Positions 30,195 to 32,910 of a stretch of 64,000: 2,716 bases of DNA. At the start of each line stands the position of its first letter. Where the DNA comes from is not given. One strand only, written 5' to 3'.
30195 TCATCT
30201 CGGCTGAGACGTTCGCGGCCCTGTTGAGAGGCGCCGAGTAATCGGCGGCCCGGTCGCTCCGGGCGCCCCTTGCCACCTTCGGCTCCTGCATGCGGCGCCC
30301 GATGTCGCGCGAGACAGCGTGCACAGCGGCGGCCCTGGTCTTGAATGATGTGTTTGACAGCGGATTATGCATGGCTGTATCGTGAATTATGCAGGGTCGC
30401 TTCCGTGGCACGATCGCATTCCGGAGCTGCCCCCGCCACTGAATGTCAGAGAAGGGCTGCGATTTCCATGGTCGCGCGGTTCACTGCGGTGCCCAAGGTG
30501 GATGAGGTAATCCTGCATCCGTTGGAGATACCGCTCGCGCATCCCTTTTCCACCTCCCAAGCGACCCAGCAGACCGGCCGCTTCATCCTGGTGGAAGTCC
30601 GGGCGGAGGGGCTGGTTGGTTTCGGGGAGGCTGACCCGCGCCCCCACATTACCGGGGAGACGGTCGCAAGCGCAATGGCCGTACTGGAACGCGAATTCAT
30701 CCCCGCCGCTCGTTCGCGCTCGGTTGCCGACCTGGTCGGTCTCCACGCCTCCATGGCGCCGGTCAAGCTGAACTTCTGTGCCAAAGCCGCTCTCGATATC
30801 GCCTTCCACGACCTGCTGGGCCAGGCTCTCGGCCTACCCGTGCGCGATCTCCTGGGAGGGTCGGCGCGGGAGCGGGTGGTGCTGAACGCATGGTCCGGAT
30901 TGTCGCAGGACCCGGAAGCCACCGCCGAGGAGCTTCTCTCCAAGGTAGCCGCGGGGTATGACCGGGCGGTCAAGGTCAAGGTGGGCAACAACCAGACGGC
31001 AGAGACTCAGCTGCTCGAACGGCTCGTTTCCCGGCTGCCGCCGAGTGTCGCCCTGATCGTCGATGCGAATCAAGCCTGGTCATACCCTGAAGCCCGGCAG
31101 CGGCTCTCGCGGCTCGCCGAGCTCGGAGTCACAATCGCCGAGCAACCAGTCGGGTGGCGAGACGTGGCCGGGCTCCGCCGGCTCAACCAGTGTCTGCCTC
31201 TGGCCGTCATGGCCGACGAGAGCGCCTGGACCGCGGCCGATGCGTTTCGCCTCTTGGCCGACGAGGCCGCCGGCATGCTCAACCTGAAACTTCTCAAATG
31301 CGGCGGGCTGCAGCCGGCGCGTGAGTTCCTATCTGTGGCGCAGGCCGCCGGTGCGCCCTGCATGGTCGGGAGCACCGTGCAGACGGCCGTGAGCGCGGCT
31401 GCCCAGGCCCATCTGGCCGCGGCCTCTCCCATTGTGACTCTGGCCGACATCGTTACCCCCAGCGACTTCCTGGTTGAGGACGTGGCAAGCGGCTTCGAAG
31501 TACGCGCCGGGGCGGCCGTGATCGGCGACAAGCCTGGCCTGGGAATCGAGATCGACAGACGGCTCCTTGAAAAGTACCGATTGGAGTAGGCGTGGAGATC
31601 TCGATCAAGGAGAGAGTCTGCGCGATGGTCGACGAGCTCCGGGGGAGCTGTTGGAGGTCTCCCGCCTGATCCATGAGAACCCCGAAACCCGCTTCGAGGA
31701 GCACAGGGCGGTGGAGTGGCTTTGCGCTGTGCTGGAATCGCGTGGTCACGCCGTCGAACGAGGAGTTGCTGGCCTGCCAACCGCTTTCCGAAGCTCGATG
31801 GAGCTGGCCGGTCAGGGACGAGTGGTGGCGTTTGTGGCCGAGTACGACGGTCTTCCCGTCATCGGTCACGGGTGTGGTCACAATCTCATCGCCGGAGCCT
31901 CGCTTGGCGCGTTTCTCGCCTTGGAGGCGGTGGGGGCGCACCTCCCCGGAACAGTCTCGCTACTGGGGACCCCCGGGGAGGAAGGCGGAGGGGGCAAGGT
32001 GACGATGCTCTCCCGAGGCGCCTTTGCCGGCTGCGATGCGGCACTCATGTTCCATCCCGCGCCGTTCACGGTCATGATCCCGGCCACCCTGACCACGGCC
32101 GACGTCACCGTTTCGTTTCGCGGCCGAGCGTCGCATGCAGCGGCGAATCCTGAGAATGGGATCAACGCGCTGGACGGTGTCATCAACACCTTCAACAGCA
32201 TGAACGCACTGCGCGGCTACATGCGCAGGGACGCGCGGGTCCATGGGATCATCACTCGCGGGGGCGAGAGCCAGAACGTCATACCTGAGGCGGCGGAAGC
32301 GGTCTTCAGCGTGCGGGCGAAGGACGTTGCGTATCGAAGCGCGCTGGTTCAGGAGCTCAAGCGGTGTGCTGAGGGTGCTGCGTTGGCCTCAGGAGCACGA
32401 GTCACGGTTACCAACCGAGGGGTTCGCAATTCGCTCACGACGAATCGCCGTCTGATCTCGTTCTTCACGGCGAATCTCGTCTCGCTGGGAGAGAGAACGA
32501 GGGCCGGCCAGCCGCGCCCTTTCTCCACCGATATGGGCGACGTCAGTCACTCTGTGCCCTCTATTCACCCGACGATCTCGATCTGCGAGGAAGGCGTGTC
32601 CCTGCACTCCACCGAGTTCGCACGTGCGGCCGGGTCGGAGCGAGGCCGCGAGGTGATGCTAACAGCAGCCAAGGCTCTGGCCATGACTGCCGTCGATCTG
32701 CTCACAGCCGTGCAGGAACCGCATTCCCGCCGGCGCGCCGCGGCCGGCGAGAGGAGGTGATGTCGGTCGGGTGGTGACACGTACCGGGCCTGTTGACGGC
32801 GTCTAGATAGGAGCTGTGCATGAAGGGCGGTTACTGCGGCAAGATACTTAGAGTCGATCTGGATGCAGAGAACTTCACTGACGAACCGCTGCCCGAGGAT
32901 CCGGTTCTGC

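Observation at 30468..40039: Candidate amino-acid / N-acyl-amino-acid conversion island. Enolase-superfamily racemase-like gene, M20 amidohydrolase, AOR, Liv ABC transporter and a GNAT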

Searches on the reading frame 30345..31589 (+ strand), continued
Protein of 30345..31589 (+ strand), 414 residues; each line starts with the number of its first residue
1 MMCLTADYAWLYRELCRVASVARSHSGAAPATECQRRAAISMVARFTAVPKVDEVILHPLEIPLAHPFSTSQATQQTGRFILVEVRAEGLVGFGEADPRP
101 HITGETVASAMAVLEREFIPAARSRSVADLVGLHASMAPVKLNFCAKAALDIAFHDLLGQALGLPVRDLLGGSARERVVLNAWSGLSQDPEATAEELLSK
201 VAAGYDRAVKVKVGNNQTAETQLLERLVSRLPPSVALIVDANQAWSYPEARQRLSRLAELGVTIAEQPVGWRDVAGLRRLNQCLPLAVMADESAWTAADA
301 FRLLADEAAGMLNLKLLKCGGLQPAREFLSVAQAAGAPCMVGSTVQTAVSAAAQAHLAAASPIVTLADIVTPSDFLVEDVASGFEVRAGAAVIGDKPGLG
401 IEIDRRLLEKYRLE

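Call 47: search_protein_families(library=ncbifam, proteins=[L008:797-2131:+], max_evalue=0.01)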
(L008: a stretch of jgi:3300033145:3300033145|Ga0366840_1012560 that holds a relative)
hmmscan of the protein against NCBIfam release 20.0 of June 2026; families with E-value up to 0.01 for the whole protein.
L008:797-2131:+ (444 aa): 4 families
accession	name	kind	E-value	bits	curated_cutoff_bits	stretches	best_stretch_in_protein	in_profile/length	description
TIGR02358.1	thia_cytX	hypoth_equivalog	3.1e-49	168.2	309.85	1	29-417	2-363/386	putative hydroxymethylpyrimidine transporter CytX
TIGR00800.1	ncs1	subfamily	2.3e-33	115.6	353.1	1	15-410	4-432/447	NCS1 family nucleobase:cation symporter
NF008241.0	PRK11017.1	equivalog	9.9e-23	80.5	326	1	13-434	7-402/416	cytosine permease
NF008476.1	PRK11375.1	equivalog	0.0016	17.3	620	0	46-410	44-436/467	allantoin permease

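Call 72: find_encoding_contigs(protein=P0012, flank=10000, max_places=2)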
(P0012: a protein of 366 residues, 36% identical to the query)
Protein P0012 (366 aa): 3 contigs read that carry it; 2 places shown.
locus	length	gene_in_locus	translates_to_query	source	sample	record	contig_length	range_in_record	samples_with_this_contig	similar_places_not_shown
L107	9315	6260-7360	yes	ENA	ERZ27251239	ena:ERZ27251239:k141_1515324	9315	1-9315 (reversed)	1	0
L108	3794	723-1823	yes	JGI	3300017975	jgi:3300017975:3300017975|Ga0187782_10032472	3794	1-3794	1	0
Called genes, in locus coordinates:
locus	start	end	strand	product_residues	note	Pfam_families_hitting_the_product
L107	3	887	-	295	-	?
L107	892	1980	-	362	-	PF00005:ABC_tran, PF08352:oligo_HPY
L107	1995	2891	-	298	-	PF00528:BPD_transp_1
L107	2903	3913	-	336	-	PF19300:BPD_transp_1_N, PF00528:BPD_transp_1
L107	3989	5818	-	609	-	PF00496:SBP_bac_5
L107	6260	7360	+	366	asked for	PF02746:MR_MLE_N, PF13378:MR_MLE_C, PF07476:MAAL_C (weak)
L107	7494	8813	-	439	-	PF00278:Orn_DAP_Arg_deC, PF01168:Ala_racemase_N (weak), PF02784:Orn_Arg_deC_N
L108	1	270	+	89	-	?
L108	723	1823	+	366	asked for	PF02746:MR_MLE_N, PF13378:MR_MLE_C, PF07476:MAAL_C (weak)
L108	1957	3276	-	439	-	PF00278:Orn_DAP_Arg_deC, PF01168:Ala_racemase_N (weak), PF02784:Orn_Arg_deC_N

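Call 79: find_homologous_proteins(query=L001:8080-9246:+, max_evalue=1e-40)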
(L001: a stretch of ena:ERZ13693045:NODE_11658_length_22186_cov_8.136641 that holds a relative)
Query L001:8080-9246:+ (389 aa): 7623 proteins with E <= 1e-40 among 8000 candidates; the best 120 are listed.
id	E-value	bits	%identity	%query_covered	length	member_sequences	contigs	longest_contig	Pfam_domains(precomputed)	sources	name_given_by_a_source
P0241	2.8e-233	792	94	97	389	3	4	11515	PF01546.34,PF07687.20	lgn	-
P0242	1.9e-142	493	60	95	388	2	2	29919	PF01546.34,PF07687.20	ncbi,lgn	ncbi:MAG: M20 family metallopeptidase [Bacillota bacterium]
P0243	2.5e-127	443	56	95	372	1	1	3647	PF01546.34,PF07687.20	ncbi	-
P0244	3.5e-125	436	56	94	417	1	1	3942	PF01546.34,PF07687.20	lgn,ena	-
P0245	8.7e-125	435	50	96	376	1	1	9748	PF01546.34,PF07687.20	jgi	-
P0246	4.8e-122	426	54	96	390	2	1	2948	PF01546.34,PF07687.20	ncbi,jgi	-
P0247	4.5e-118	413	51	95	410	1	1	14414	PF01546.34,PF07687.20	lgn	-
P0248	5.1e-115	403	53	95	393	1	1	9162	PF01546.34,PF07687.20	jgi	jgi:amidohydrolase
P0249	2.0e-114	401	54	95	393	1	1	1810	PF01546.34,PF07687.20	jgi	-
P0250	4.0e-114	400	53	95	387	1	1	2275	PF01546.34,PF07687.20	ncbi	-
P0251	4.7e-114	400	55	95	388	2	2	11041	PF01546.34,PF07687.20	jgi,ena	-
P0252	7.0e-113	396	52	94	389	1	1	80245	PF01546.34,PF07687.20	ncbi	-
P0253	8.2e-113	395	52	96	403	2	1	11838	PF01546.34,PF07687.20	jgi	-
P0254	8.3e-113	395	53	94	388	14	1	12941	PF01546.34,PF07687.20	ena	-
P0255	1.5e-112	395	54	95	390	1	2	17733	PF01546.34,PF07687.20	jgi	-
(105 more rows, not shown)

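Call 83: search_protein_representatives(protein=window:30468-31586:+)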
Query: 373 residues. Proteins with E-value up to 0.001 (for the whole library): 16689; up to 1e-10: 7416; up to 1e-30: 762. The best 150 are listed.
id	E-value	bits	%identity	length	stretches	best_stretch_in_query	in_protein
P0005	1.0e-101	357.0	47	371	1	9-371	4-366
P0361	1.7e-77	277.3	39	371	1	10-370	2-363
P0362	9.5e-66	238.8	40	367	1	17-370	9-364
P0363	2.2e-59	217.8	39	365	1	19-371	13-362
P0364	1.9e-56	208.2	40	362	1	10-331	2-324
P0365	1.5e-55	205.3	35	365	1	10-362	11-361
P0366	8.5e-55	202.7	39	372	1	16-364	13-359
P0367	3.9e-54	200.6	35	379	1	10-372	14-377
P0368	1.4e-53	198.7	35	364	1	10-360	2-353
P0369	1.2e-52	195.7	34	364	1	10-367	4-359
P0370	3.0e-52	194.4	36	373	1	11-366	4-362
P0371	1.7e-51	191.9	34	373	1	12-369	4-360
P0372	7.0e-51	189.9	37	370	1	9-367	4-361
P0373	1.2e-50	189.1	40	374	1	32-372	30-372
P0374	1.6e-50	188.7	36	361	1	11-359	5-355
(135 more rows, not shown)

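Call 84: predict_structure(alignment_id=A1)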
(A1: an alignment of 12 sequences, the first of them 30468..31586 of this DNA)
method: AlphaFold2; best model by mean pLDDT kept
length: 373 residues; sequences in the alignment: 12
mean_pLDDT: 93.1   pTM: 0.92
mean pLDDT of the five models: 93.1, 92.3, 91.7, 91.3, 90.9
residues with pLDDT >= 90: 313; 70-90: 52; 50-70: 3; < 50: 5
segments of 3 or more residues with pLDDT < 50: 1-5
pLDDT, mean of each block of 10 residues (from residue 1): 61 98 88 91 97 94 93 96 94 92 96 98 94 87 84 95 95 86 94 94 92 93 95 97 97 96 97 96 97 97 94 97 95 94 96 95 97 89
secondary structure, 60 per line:
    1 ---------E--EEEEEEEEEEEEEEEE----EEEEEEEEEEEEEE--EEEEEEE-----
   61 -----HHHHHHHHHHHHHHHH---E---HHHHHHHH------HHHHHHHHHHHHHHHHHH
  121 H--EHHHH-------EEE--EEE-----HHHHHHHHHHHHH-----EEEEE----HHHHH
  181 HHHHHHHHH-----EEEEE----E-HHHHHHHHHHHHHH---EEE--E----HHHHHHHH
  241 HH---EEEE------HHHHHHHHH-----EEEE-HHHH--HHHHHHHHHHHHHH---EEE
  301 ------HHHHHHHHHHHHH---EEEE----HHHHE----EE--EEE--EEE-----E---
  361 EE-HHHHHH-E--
elements in order: E13-28 E33-46 E49-55 H66-81 H89-96 H103-121 H125-128 E136-138 E141-143 H149-161 E167-171 H176-189 E195-199 H206-219 E223-225 H233-242 E246-249 H256-264 E270-273 H275-278 H281-294 E298-300 H307-319 E323-326 H331-334 E344-346 E349-351 H364-369

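Call 86: fold_search(model_id=the predicted structure, library=pdb)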
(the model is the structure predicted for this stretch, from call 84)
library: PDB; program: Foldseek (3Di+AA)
matches with E <= 10: 1785; with E <= 0.001: 642
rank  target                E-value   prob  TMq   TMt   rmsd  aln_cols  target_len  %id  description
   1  2p88_A                7.1e-36  1.00  0.92  0.93   1.8       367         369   30  Crystal structure of N-succinyl Arg/Lys racemase from Bacillus cereus ATCC 14579 (released 2007-07-03)
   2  3jva_B                5.5e-35  1.00  0.89  0.94   1.8       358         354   32  Crystal structure of Dipeptide Epimerase from Enterococcus faecalis V583 (released 2010-08-11)
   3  3jva_G                5.8e-35  1.00  0.86  0.93   2.0       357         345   32  Crystal structure of Dipeptide Epimerase from Enterococcus faecalis V583 (released 2010-08-11)
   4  1jpm_C                1.4e-34  1.00  0.88  0.91   2.1       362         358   31  L-Ala-D/L-Glu Epimerase (released 2001-12-21)
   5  3jva_A                1.5e-34  1.00  0.89  0.94   1.8       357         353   32  Crystal structure of Dipeptide Epimerase from Enterococcus faecalis V583 (released 2010-08-11)
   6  1jpm_A                1.8e-34  1.00  0.89  0.92   2.0       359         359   31  L-Ala-D/L-Glu Epimerase (released 2001-12-21)
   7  3rit_A                4.0e-34  1.00  0.87  0.91   2.3       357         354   34  Crystal structure of Dipeptide Epimerase from Methylococcus capsulatus complexed with Mg and dipeptide L-Arg-D-Lys (released 2011-04-27)
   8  3jva_C                6.1e-34  1.00  0.85  0.92   2.5       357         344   32  Crystal structure of Dipeptide Epimerase from Enterococcus faecalis V583 (released 2010-08-11)
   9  3jva_D                8.8e-34  1.00  0.87  0.94   1.6       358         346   32  Crystal structure of Dipeptide Epimerase from Enterococcus faecalis V583 (released 2010-08-11)
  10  3i4k_A                1.8e-33  1.00  0.90  0.90   2.3       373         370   29  Crystal structure of Muconate lactonizing enzyme from Corynebacterium glutamicum (released 2009-07-14)
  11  4m0x_A                2.5e-33  1.00  0.92  0.93   2.0       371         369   29  Crystal structure of 2-chloromuconate cycloisomerase from Rhodococcus opacus 1CP (released 2014-07-09)
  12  2zc8_A                2.7e-32  1.00  0.90  0.91   2.2       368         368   29  Crystal structure of N-Acylamino Acid Racemase from Thermus thermophilus HB8 (released 2008-02-26)
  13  3i6t_B                3.7e-32  1.00  0.91  0.93   1.8       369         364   28  Crystal structure of muconate cycloisomerase from Jannaschia sp. (released 2009-07-21)
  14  1nu5                  4.4e-32  1.00  0.91  0.92   2.1       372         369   27  Crystal structure of Pseudomonas sp. P51 Chloromuconate lactonizing enzyme (released 2003-12-30)
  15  3dg6                  5.0e-32  1.00  0.91  0.93   1.9       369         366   28  Crystal structure of muconate lactonizing enzyme from Mucobacterium Smegmatis complexed with muconolactone (released 2009-03-03)
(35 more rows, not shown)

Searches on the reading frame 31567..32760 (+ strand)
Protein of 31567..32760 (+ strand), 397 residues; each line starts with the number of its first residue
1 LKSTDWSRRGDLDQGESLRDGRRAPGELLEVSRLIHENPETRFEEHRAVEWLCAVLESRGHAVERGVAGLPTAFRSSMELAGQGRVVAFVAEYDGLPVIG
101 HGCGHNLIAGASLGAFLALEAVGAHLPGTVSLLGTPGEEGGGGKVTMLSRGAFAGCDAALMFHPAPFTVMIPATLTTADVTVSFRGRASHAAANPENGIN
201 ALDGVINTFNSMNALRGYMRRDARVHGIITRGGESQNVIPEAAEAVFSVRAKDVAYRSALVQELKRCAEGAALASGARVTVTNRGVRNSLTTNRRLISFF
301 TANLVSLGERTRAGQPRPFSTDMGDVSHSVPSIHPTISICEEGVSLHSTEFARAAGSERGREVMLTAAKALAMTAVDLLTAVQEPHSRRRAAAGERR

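Call 4: search_protein_families(library=pfam, proteins=[window:31567-32760:+], max_evalue=0.01)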
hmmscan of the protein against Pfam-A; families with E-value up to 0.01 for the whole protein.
window:31567-32760:+ (397 aa): 2 families
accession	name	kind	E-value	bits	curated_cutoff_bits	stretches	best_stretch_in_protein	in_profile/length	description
PF01546.33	Peptidase_M20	-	1.4e-10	41.9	24.6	1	100-367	28-203/206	Peptidase family M20/M25/M40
PF07687.19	M20_dimer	-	2.6e-09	37.4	21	1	178-270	7-101/107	Peptidase dimerisation domain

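Call 5: search_protein_families(library=ncbifam, proteins=[window:31567-32760:+], max_evalue=0.01)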
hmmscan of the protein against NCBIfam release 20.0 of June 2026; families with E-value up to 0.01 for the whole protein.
window:31567-32760:+ (397 aa): 21 families
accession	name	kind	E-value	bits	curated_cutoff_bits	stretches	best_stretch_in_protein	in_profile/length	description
TIGR01891.1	amidohydrolases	subfamily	2.7e-55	188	153.75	1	29-352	2-357/366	amidohydrolase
NF040868.1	carboxypep_CpsA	equivalog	5.2e-19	68.2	500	1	27-293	14-304/391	carboxypeptidase CpsA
NF038260.1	ectoine_DoeB_2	equivalog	1.9e-13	50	550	1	32-293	12-292/378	N(2)-acetyl-L-2,4-diaminobutanoate deacetylase DoeB2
NF005602.0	PRK07338.1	equivalog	1.4e-12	47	357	1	131-301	158-331/409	hydrolase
NF004788.0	PRK06133.1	subfamily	1.6e-12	47.1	349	1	128-289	167-327/417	glutamate carboxypeptidase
NF006365.0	PRK08588.1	subfamily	6.2e-11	42.2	289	1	115-269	116-276/383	succinyl-diaminopimelate desuccinylase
TIGR01910.1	DapE-ArgE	subfamily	1.3e-08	34.4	217.6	1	111-270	112-278/373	ArgE/DapE family deacylase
NF006404.0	PRK08652.1-2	equivalog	9e-08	31.4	348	1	92-244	73-211/332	acetylornithine deacetylase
TIGR01883.1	PepT-like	hypoth_equivalog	5.6e-06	25.6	274.25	1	132-286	127-279/361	peptidase T-like protein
NF006772.0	PRK09290.2-1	subfamily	5.9e-06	25.3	424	1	177-378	221-422/430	allantoate amidohydrolase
NF005306.0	PRK06837.1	subfamily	0.00012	21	376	1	111-219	145-250/427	ArgE/DapE family deacylase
NF006770.0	PRK09290.1-4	equivalog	0.00018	20.4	372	1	180-304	215-339/403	allantoate amidohydrolase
TIGR01892.1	AcOrn-deacetyl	equivalog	0.0002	20.5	297.7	1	171-281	163-283/365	acetylornithine deacetylase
NF006771.0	PRK09290.1-5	subfamily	0.00053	18.6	399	1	178-308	216-348/413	allantoate amidohydrolase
NF006769.0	PRK09290.1-3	subfamily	0.0011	17.7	452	1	181-373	221-413/417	allantoate amidohydrolase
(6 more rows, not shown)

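Call 7: search_solved_structures(query=window:31567-32760:+, max_evalue=1e-10, show_alignments=2)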
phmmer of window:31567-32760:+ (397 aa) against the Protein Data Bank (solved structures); distinct sequences matched with E-value up to 1e-10: 4.
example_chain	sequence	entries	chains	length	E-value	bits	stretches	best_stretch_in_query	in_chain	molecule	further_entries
3ram_A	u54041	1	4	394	2.9e-59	204.4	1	28-381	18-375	HmrA protein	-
7yh4_A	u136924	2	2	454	1.8e-58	201.8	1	28-379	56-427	Xaa-Arg dipeptidase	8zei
8xzc_A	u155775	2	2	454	2e-58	201.7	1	28-379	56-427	Xaa-Arg dipeptidase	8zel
1ysj_A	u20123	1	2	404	1.7e-13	53.8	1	27-281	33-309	protein yxeP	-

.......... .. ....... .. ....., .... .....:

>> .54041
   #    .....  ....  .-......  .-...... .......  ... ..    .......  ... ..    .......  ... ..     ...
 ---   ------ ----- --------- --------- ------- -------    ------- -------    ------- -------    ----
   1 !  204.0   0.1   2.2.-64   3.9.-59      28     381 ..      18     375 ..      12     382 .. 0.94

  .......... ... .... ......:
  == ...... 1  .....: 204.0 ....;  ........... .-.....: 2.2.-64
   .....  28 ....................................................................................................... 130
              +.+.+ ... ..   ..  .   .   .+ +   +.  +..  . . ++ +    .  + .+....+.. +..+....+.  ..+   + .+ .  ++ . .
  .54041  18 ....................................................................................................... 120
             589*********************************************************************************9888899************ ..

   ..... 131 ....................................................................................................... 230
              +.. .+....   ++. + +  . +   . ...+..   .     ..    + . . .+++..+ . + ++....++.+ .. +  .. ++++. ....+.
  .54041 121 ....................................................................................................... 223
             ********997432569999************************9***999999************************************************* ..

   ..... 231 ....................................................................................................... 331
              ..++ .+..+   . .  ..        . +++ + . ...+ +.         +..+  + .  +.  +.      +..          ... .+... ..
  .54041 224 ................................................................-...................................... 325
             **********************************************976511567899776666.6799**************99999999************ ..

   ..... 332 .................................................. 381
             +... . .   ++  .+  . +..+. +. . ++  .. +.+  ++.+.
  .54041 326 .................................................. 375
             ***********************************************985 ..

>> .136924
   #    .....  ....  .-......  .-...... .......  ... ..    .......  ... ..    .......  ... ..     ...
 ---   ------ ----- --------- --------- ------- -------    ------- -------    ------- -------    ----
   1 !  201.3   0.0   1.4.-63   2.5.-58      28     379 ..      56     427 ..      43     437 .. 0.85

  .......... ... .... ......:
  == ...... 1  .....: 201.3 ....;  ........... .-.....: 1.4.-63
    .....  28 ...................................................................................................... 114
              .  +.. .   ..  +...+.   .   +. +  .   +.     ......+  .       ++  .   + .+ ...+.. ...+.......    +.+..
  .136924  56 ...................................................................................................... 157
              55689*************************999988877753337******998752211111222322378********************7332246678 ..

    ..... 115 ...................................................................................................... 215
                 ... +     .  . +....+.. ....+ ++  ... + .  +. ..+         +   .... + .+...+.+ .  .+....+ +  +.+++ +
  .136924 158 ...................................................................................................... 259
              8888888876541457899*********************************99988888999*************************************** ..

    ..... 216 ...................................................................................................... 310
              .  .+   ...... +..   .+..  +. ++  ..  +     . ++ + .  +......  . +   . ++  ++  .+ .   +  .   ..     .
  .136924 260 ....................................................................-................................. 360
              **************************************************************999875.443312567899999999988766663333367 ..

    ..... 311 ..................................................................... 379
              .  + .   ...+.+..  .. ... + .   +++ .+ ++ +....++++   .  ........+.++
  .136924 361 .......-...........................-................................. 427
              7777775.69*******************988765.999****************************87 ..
